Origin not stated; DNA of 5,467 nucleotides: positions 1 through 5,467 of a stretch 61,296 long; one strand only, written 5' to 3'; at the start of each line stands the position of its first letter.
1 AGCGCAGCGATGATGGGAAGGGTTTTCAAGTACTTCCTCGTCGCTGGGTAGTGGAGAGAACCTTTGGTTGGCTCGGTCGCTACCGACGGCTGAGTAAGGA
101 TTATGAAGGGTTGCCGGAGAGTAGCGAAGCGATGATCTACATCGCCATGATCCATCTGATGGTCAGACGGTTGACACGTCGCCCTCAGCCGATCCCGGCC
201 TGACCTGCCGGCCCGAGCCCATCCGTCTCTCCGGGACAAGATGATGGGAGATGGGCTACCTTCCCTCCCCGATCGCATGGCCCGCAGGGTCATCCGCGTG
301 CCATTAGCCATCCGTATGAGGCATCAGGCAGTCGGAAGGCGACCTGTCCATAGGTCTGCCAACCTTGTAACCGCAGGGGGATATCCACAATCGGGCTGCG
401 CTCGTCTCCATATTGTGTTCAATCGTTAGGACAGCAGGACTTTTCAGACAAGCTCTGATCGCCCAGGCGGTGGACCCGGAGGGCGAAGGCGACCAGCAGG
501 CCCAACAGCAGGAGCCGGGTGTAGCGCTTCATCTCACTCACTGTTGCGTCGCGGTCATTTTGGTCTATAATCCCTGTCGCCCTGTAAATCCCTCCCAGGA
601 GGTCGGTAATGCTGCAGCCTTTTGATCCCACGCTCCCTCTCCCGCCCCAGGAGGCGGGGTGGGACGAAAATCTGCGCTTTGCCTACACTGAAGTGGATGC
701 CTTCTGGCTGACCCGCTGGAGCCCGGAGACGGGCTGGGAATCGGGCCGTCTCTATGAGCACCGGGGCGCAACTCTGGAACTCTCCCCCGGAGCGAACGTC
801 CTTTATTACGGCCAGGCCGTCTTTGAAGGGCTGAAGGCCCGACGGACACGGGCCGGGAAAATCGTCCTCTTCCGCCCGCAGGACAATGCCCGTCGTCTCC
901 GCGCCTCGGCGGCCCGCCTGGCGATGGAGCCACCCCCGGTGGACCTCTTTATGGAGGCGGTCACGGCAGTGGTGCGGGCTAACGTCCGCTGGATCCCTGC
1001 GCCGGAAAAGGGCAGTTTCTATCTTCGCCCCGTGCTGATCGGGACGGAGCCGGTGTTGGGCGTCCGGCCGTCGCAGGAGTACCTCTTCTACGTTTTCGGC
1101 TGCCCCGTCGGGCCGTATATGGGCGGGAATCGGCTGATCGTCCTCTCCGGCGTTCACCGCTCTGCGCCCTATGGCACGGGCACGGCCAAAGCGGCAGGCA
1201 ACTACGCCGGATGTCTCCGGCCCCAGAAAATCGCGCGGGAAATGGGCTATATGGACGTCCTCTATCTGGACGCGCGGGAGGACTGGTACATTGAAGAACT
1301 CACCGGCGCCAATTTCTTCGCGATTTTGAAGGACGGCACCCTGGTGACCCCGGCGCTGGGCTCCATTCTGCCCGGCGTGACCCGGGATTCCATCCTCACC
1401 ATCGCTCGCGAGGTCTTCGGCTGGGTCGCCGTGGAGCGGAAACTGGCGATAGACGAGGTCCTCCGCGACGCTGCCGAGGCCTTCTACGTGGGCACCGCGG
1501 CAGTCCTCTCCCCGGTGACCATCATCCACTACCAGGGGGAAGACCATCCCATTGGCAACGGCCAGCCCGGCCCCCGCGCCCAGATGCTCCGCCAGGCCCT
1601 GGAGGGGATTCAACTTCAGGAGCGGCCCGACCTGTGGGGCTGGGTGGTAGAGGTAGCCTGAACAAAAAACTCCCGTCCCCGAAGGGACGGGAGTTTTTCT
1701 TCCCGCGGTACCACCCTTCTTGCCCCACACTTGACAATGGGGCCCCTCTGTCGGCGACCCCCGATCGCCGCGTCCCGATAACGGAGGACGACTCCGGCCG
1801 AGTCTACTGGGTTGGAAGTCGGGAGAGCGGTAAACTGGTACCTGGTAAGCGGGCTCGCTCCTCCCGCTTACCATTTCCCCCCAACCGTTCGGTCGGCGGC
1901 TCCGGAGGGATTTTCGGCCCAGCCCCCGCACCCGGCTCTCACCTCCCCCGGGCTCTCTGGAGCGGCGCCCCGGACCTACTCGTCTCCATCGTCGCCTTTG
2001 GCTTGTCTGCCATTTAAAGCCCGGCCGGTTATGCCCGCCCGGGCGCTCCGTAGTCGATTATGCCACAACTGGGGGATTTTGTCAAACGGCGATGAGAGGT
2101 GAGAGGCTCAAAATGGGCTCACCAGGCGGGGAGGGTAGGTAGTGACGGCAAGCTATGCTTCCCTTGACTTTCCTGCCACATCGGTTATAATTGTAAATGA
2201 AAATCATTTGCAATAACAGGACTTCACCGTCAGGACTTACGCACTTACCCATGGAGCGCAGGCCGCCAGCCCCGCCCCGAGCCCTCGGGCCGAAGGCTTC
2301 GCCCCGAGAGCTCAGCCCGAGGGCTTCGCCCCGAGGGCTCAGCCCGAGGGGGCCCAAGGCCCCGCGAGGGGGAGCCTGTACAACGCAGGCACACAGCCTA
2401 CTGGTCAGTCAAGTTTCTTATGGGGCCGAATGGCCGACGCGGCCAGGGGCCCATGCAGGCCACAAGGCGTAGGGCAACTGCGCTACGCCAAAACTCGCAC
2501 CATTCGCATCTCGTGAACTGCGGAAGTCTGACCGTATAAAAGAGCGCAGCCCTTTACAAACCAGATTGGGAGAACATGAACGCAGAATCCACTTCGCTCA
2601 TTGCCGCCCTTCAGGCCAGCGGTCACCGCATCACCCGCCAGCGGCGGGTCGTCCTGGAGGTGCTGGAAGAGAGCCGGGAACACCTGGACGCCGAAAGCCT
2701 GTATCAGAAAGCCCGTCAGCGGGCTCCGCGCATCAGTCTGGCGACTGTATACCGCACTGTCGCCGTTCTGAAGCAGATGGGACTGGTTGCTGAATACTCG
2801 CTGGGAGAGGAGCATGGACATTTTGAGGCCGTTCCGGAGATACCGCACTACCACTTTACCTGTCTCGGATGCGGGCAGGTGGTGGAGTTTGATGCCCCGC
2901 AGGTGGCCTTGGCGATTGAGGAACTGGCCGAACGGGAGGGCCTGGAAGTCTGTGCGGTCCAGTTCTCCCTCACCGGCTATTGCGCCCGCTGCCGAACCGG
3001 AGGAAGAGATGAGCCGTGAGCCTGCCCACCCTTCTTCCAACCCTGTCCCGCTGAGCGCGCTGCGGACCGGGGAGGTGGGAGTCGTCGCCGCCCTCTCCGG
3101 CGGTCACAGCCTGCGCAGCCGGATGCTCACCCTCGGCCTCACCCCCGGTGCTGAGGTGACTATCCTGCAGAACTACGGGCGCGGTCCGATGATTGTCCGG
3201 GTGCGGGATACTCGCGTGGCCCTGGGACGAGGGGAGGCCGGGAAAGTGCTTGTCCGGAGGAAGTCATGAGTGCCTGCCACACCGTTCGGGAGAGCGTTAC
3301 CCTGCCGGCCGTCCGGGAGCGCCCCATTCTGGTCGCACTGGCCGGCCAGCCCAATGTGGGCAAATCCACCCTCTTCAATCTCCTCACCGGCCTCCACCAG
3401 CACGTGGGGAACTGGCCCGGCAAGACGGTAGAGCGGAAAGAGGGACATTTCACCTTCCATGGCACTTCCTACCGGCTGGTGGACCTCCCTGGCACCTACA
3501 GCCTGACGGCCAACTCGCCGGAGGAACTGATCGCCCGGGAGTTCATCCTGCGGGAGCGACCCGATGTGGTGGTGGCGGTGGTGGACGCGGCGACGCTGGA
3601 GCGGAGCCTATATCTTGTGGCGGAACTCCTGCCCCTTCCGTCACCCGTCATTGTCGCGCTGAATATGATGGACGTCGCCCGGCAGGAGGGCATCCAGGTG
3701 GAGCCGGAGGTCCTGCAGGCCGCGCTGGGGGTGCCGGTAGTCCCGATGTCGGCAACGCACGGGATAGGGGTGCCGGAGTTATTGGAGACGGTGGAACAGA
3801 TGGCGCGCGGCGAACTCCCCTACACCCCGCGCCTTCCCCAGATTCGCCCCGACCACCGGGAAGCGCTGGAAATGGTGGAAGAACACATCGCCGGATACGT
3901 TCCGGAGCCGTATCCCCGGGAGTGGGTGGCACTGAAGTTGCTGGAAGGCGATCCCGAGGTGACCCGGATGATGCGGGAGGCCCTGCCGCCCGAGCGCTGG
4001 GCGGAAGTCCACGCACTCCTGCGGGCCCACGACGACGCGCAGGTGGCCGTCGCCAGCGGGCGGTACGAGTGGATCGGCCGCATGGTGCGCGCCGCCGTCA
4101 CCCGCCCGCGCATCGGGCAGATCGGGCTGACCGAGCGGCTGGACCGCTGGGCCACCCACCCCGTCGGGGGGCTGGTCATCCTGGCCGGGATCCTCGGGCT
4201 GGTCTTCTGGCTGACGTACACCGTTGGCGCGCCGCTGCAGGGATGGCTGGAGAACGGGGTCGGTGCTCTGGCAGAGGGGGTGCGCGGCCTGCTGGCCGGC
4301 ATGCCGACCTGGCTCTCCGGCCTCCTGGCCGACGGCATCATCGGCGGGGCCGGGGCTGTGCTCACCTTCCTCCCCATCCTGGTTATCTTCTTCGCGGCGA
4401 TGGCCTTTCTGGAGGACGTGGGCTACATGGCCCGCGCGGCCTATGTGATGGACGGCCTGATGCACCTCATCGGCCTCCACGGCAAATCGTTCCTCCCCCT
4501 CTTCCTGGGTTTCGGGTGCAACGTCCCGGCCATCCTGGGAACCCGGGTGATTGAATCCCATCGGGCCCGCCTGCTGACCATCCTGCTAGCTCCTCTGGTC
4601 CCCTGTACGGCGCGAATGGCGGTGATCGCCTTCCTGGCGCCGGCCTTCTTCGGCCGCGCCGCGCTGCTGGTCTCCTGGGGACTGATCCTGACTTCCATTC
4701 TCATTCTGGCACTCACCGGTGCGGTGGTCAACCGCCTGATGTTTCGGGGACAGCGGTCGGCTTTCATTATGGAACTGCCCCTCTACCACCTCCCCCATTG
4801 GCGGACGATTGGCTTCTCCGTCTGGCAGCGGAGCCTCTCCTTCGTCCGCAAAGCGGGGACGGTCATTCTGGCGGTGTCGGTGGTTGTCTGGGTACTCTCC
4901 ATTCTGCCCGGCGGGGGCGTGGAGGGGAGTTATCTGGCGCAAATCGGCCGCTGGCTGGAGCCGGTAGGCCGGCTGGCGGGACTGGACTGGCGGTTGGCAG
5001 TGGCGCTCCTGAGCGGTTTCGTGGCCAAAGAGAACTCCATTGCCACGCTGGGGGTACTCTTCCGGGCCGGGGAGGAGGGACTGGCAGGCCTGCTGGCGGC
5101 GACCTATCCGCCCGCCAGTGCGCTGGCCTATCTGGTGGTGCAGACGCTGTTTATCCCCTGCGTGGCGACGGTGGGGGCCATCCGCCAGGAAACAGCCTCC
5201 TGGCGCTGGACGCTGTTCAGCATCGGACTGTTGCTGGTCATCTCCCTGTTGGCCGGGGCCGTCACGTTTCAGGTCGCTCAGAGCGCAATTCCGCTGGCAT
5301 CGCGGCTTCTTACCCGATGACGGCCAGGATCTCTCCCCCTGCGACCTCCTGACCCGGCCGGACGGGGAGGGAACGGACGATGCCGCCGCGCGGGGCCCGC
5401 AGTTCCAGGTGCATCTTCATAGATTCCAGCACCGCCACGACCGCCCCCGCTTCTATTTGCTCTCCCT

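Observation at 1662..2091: Complete Ile-type T-box riboswitch with its own promoter, aimed into the 3' end of ilvE: candidate tRNA-sensed antisense switch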

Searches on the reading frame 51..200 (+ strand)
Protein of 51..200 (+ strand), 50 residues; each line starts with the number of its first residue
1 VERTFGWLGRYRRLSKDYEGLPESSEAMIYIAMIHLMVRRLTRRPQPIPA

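Call 9: search_protein_families(library=pfam, proteins=[window:51-200:+], max_evalue=0.01)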
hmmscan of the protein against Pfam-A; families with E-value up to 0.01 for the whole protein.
window:51-200:+ (50 aa): 2 families
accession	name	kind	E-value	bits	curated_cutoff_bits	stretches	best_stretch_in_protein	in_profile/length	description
PF13586.12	DDE_Tnp_1_2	-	6.6e-08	33.3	29.2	1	2-37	49-84/86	Transposase DDE domain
PF01609.27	DDE_Tnp_1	-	0.002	18.3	23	1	1-36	163-199/200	Transposase DDE domain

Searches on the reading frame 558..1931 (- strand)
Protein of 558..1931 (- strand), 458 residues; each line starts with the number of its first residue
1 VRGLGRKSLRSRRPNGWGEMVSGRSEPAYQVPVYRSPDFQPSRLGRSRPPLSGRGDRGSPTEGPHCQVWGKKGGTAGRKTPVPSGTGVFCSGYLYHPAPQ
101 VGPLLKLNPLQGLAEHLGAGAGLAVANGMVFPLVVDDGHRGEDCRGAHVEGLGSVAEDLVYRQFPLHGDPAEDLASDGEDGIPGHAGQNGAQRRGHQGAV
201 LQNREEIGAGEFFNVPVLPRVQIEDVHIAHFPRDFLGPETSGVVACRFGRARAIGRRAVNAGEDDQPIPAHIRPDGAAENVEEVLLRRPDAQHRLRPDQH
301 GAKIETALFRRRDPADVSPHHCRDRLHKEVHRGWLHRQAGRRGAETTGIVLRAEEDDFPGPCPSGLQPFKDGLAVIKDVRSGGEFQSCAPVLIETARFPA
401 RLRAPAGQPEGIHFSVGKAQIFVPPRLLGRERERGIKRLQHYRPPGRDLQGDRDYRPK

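Call 9: search_protein_families(library=pfam, proteins=[window:558-1931:-], max_evalue=0.01)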
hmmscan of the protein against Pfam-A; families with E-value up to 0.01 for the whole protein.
window:558-1931:- (458 aa): 0 families

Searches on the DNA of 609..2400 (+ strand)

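Call 4: search_rna_families(source=window, start=1500, end=2400, threshold=evalue, max_evalue=10, show_alignments=3)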
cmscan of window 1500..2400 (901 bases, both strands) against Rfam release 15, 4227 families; matches with E-value up to 10: 15.
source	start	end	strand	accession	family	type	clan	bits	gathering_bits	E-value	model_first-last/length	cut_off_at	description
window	1680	2001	-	RF00230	T-box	Cis-reg; leader;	-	88.1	93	1.2e-19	1-219/219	no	T-box leader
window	2270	2349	-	RF03888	mir-3160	Gene; miRNA;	-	26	80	0.081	1-83/83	no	mir-3160 microRNA precursor family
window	1665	1698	+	RF00506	Thr_leader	Cis-reg; leader;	-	23.1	55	0.082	81-115/118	no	Threonine operon leader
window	1660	1702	+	RF01025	mir-934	Gene; miRNA;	-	21.2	80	0.23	1-83/83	no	mir-934 microRNA precursor family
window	2270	2349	+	RF03888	mir-3160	Gene; miRNA;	-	21.2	80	1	1-83/83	no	mir-3160 microRNA precursor family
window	1675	1690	-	RF01716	PhotoRC-I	Cis-reg;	-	17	45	0.12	29-44/44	no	PhotoRC-I RNA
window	2292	2364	-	RF03267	mir-645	Gene; miRNA;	-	16.8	90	2.6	1-77/77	no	mir-645 microRNA precursor family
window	1665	1698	+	RF04033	mir-8512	Gene; miRNA;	-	16.3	90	2.1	13-48/61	no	mir-8512 microRNA precursor family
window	2267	2326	-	RF03214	mir-769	Gene; miRNA;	-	15.3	57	7.9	1-81/81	no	mir-769 microRNA precursor family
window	2281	2338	+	RF03214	mir-769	Gene; miRNA;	-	15.2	57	8.2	1-81/81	no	mir-769 microRNA precursor family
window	1663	1714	-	RF02868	ncS037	Gene; sRNA;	-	14.6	112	10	1-152/152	no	Burkholderia sRNA 37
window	1667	1796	-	RF02766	Ysr49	Gene; sRNA;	-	13.6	95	9.1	1-124/124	no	Yersinia sRNA 49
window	1798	1911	+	RF03063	Streptomyces-metK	Gene; sRNA;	-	13.5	44.2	7.6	1-117/117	no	Streptomyces-metK RNA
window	1507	1556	-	RF01129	sR44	Gene; snRNA; snoRNA; CD-box;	-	11.4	45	5.9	1-55/55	no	Small nucleolar RNA sR44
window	1816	1866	-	RF00010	RNaseP_bact_a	Gene; ribozyme;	CL00002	9.2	100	1.9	1-367/367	no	Bacterial RNase P class A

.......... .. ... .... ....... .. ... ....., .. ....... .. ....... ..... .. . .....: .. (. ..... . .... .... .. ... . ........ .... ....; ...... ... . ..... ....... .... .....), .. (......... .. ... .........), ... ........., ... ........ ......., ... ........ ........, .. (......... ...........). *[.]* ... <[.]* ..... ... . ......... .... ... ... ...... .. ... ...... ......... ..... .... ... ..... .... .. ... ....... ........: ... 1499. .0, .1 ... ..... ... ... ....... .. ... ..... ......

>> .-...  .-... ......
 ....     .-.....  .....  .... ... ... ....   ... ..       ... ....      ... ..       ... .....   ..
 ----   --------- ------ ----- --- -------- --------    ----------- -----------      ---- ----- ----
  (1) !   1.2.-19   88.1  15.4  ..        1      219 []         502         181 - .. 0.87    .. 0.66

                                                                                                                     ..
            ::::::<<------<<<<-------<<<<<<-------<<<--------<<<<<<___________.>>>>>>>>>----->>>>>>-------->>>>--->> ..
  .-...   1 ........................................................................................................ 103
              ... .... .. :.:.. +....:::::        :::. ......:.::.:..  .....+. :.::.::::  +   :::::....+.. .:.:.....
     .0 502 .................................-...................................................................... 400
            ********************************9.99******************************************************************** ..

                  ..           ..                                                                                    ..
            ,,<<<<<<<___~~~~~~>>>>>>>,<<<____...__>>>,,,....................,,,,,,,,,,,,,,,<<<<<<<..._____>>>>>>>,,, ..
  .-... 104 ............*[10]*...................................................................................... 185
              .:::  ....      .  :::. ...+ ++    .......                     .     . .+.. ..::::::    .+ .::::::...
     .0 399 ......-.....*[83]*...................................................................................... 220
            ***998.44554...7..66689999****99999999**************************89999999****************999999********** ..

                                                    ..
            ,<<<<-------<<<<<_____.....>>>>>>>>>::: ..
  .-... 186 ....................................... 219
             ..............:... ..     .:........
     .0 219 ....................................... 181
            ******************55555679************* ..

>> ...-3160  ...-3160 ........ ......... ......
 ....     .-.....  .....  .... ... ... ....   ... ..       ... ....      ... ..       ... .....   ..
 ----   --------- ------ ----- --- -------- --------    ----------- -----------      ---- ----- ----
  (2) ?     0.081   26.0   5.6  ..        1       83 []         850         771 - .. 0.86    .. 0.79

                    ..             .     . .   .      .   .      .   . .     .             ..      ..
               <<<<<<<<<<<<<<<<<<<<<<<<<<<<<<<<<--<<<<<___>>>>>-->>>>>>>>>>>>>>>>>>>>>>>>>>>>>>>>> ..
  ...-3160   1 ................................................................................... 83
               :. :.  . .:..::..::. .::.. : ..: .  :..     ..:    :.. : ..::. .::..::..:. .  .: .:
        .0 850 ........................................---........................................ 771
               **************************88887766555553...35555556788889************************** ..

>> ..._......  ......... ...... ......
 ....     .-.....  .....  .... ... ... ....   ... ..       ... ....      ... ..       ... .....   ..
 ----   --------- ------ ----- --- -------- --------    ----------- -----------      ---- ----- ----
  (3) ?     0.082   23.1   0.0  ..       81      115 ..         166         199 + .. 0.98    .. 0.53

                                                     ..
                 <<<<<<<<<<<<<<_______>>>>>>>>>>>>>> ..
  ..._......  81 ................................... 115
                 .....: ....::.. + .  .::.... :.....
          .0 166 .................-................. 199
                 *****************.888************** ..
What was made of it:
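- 1810..1885 (-): Lineage-specific insert at the tip of the stem II region. It is 76 nt here and 10-398 nt in relatives. It is the reason the Rfam score falls below the gathering cutoff. Rfam shows an 83-nt unaligned insertion (call 4).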

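Call 17: search_rna_families(sources=[L007, L008, L011, L015], threshold=evalue, max_evalue=0.001, show_alignments=0)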
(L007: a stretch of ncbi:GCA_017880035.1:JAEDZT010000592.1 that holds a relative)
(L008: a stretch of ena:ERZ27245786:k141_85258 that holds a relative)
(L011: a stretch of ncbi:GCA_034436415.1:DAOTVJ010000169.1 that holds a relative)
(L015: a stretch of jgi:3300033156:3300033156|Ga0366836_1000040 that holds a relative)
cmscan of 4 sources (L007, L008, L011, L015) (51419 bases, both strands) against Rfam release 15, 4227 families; matches with E-value up to 0.001: 7.
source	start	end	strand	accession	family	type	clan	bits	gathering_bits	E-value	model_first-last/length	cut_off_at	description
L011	7072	7365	-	RF00230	T-box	Cis-reg; leader;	-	97.1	93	3.5e-20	1-219/219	no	T-box leader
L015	7139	7406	-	RF00230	T-box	Cis-reg; leader;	-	88.8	93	4.7e-18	1-219/219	no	T-box leader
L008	7325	7552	-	RF00230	T-box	Cis-reg; leader;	-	54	93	4.3e-09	1-219/219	no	T-box leader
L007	7563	7714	-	RF00230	T-box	Cis-reg; leader;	-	52.3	93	1.2e-08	1-219/219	no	T-box leader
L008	7853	7922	+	RF04279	mir-H20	Gene; miRNA;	CL00141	39.3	99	0.00078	1-82/82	no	mir-H20 microRNA precursor family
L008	7072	7244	-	RF00230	T-box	Cis-reg; leader;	-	39.2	93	2.8e-05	1-219/219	no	T-box leader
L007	7072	7230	-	RF00230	T-box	Cis-reg; leader;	-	37.3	93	8.4e-05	1-219/219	no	T-box leader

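Call 35: search_rna_families(sources=[L033, L035, L025, L027], threshold=evalue, max_evalue=0.01, show_alignments=0)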
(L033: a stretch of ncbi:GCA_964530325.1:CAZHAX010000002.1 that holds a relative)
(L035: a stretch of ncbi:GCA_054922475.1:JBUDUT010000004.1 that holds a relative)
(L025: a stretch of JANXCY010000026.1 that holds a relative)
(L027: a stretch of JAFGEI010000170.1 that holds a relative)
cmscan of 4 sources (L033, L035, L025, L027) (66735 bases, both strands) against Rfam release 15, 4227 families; matches with E-value up to 0.01: 10.
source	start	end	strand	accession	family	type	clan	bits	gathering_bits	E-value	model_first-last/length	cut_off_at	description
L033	10290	10537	-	RF00230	T-box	Cis-reg; leader;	-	115.5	93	7.9e-25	1-219/219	no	T-box leader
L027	11105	11358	-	RF00230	T-box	Cis-reg; leader;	-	113.4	93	2.8e-24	1-219/219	no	T-box leader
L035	9098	9363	-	RF00230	T-box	Cis-reg; leader;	-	106.7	93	1.5e-22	1-219/219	no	T-box leader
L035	11071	11247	-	RF00013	6S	Gene;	-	78.6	46.4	8.3e-14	1-187/187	no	6S / SsrS RNA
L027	15458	15530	-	RF00005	tRNA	Gene; tRNA;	CL00001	74.4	29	2e-14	1-71/71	no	tRNA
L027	15085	15158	-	RF00005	tRNA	Gene; tRNA;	CL00001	68.4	29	8.8e-13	1-71/71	no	tRNA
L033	12109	12286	-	RF00013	6S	Gene;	-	63.6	46.4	3.2e-10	1-187/187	no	6S / SsrS RNA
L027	12535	12664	-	RF00557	L10_leader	Cis-reg; leader;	-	59.8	44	5.4e-07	1-138/138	no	Ribosomal protein L10 leader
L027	15539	15620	-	RF00005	tRNA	Gene; tRNA;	CL00001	48.9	29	2.1e-07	1-71/71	no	tRNA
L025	11073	11383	-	RF00230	T-box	Cis-reg; leader;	-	48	93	2e-07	1-219/219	no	T-box leader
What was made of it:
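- On T-box leader (Rfam RF00230): Orthologous copies with shorter stem II inserts score 97.1, 106.7, 113.4 and 115.5 bits (calls 17, 35).
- Checked: Orthologues without the long stem II insert score 97-116 bits (calls 17, 35).
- Orthologues score 97-116 bits, above the gathering cutoff (calls 17, 35). No other T-box was found in the eight loci scanned with Rfam (calls 17, 35).
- Tried and rejected: None in the eight loci scanned with Rfam: L007, L008, L011, L015, L025, L027, L033, L035 (calls 17, 35).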

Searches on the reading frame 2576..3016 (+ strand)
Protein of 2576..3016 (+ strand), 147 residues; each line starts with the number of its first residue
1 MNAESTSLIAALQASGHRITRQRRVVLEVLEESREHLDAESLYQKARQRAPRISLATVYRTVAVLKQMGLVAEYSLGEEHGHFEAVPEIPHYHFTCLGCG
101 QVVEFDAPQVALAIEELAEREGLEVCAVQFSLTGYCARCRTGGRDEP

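Call 9: search_protein_families(library=pfam, proteins=[window:2576-3016:+], max_evalue=0.01)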
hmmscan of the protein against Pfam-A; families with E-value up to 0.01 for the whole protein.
window:2576-3016:+ (147 aa): 1 family
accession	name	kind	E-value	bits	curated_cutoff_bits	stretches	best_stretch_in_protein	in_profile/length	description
PF01475.25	FUR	-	3.6e-31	108.3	23.1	1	15-130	2-118/121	Ferric uptake regulator family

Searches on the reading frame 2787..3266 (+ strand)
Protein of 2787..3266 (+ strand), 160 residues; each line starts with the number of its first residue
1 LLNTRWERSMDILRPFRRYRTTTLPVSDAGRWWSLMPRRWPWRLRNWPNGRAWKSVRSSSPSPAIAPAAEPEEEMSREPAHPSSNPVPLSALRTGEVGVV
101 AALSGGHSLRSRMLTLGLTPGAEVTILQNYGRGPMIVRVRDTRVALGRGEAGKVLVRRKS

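Call 9: search_protein_families(library=pfam, proteins=[window:2787-3266:+], max_evalue=0.01)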
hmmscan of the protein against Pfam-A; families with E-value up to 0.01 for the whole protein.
window:2787-3266:+ (160 aa): 1 family
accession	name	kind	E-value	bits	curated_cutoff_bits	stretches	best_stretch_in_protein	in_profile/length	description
PF04023.20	FeoA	-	4e-19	68.9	23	1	87-157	1-73/74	FeoA domain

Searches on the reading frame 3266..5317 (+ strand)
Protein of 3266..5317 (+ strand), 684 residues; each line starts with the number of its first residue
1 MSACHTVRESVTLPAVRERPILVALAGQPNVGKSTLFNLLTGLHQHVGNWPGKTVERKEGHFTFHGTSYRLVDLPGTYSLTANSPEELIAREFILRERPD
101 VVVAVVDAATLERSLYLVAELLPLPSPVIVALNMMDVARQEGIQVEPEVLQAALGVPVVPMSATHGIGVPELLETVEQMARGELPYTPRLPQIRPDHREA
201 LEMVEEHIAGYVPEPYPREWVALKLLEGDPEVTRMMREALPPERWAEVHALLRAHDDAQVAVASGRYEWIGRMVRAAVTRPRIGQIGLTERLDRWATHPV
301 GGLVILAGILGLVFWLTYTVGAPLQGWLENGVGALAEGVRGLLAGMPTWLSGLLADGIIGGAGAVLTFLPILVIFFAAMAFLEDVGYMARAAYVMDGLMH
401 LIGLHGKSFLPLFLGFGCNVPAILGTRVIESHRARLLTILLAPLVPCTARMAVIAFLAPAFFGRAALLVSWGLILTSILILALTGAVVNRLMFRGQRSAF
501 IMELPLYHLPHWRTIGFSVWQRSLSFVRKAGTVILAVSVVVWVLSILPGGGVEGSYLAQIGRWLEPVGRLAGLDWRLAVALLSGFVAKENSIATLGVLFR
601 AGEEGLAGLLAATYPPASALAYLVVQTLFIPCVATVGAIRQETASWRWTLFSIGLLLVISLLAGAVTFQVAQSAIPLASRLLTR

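Call 9: search_protein_families(library=pfam, proteins=[window:3266-5317:+], max_evalue=0.01)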
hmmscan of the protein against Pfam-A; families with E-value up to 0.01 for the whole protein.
window:3266-5317:+ (684 aa): 8 families
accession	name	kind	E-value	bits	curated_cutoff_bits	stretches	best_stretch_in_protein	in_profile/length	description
PF02421.24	FeoB_N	-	1e-61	207.5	27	1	23-175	3-155/156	Ferrous iron transport protein B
PF07670.19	Gate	-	3.4e-36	124.3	29.6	2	365-458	1-101/104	Nucleoside recognition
PF01926.29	MMR_HSR1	-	7.8e-21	74.7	21.9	1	23-133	2-112/113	50S ribosome-binding GTPase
PF07664.17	FeoB_C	-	4.9e-15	55.4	26.6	1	472-522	3-54/54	Ferrous iron transport protein B C terminus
PF17910.6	FeoB_Cyto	-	3.7e-12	46.9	23.4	1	199-279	7-90/90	FeoB cytosolic helical domain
PF00009.33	GTP_EFTU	-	4e-06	27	26.5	1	52-179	54-185/188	Elongation factor Tu GTP binding domain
PF09439.16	SRPRB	-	2.8e-05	24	25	1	23-122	6-96/178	Signal recognition particle receptor beta subunit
PF03193.22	RsgA_GTPase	-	0.00016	22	30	0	22-48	108-135/174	RsgA GTPase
